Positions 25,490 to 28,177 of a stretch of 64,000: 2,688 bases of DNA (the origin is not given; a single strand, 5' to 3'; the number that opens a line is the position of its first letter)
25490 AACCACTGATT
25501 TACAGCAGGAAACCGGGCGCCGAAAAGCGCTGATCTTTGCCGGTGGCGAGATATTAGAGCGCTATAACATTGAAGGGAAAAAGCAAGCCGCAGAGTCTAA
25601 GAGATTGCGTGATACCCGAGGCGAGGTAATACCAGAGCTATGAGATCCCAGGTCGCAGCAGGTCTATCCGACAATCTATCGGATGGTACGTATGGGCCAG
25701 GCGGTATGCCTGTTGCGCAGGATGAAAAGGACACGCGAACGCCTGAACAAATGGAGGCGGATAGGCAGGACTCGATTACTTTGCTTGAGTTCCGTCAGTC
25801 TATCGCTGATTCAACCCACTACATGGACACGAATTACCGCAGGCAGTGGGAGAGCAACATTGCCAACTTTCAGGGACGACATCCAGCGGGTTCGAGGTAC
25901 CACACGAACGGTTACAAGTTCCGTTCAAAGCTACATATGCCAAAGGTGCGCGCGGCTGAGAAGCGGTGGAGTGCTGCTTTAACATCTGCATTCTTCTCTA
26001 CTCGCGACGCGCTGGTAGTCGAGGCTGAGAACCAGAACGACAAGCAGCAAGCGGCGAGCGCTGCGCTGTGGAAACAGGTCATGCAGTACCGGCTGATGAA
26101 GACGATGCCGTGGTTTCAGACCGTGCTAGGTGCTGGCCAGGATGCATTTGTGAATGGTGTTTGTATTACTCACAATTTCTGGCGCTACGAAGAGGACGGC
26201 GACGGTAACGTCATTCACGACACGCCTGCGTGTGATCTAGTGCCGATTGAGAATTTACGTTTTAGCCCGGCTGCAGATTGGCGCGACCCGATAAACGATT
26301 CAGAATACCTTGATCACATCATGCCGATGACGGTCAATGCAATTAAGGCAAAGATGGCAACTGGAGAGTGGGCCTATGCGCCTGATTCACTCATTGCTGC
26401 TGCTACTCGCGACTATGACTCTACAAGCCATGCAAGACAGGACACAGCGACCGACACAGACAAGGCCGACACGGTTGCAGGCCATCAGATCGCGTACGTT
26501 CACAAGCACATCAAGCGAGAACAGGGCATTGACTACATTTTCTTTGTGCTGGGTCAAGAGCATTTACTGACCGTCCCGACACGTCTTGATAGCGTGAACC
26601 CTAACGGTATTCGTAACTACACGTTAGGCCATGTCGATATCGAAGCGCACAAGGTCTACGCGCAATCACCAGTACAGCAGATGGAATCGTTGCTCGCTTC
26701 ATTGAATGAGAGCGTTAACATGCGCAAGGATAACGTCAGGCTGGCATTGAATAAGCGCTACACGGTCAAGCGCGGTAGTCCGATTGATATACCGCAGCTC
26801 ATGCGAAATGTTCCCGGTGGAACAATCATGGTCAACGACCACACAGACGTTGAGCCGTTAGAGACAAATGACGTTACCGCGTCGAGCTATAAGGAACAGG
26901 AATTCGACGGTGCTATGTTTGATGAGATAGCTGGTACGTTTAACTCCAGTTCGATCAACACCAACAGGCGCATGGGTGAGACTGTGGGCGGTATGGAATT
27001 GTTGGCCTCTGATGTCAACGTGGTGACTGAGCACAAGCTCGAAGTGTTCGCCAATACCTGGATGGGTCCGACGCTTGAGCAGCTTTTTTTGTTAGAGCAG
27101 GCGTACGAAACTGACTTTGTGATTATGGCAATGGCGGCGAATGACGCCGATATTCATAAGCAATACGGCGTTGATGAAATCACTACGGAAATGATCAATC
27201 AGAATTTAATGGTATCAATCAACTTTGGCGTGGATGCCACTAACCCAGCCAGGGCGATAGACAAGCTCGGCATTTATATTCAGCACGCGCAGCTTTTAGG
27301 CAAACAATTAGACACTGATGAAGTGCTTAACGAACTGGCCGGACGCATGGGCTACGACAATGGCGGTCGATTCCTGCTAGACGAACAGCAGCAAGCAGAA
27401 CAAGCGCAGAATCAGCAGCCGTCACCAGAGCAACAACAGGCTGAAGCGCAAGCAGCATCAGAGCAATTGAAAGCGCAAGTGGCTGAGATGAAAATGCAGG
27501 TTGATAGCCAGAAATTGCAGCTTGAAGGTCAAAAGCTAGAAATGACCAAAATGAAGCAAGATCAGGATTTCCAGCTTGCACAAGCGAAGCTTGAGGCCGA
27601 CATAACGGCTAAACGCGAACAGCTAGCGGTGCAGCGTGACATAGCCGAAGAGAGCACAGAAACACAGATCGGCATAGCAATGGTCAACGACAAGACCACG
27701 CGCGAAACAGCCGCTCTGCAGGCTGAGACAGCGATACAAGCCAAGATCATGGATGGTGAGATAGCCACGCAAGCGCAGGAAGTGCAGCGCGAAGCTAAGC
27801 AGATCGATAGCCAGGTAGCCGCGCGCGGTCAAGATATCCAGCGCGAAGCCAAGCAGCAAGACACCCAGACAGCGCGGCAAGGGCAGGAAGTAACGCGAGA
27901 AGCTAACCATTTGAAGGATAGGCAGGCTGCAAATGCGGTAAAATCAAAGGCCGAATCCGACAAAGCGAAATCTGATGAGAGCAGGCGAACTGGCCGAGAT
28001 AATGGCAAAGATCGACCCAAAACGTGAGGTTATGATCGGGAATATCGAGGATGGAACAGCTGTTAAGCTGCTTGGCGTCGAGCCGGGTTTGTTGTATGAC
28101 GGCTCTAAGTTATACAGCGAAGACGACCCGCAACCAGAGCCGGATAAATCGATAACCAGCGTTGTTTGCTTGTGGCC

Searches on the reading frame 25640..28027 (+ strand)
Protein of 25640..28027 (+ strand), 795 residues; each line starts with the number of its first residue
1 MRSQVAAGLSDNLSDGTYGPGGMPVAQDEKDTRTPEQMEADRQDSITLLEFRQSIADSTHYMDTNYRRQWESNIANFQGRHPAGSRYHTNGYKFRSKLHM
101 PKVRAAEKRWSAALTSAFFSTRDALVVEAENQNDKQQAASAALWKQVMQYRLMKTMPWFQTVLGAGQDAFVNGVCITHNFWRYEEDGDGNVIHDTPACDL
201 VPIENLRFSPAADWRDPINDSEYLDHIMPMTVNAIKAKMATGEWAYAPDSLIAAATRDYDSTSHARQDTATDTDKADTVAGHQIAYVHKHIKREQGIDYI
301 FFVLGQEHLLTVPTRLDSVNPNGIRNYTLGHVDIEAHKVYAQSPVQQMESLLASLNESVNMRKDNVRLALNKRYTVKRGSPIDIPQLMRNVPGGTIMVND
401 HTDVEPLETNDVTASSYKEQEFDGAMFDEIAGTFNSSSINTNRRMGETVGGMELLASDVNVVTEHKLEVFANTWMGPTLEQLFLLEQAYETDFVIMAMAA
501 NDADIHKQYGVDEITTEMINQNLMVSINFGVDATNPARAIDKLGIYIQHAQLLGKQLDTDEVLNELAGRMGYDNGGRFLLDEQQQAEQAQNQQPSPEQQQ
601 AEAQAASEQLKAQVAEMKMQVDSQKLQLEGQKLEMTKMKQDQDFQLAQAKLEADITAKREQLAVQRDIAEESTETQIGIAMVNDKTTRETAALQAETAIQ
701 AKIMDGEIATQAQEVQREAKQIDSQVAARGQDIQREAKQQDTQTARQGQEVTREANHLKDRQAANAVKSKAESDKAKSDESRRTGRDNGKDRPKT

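Call 58: search_protein_families(library=phrogs, proteins=[window:25640-28027:+], max_evalue=0.00001)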
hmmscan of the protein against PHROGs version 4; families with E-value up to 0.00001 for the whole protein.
window:25640-28027:+ (795 aa): 1 family
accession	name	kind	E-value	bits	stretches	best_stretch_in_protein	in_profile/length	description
phrog_332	-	connector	5e-17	62.5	1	65-619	23-547/560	head-tail adaptor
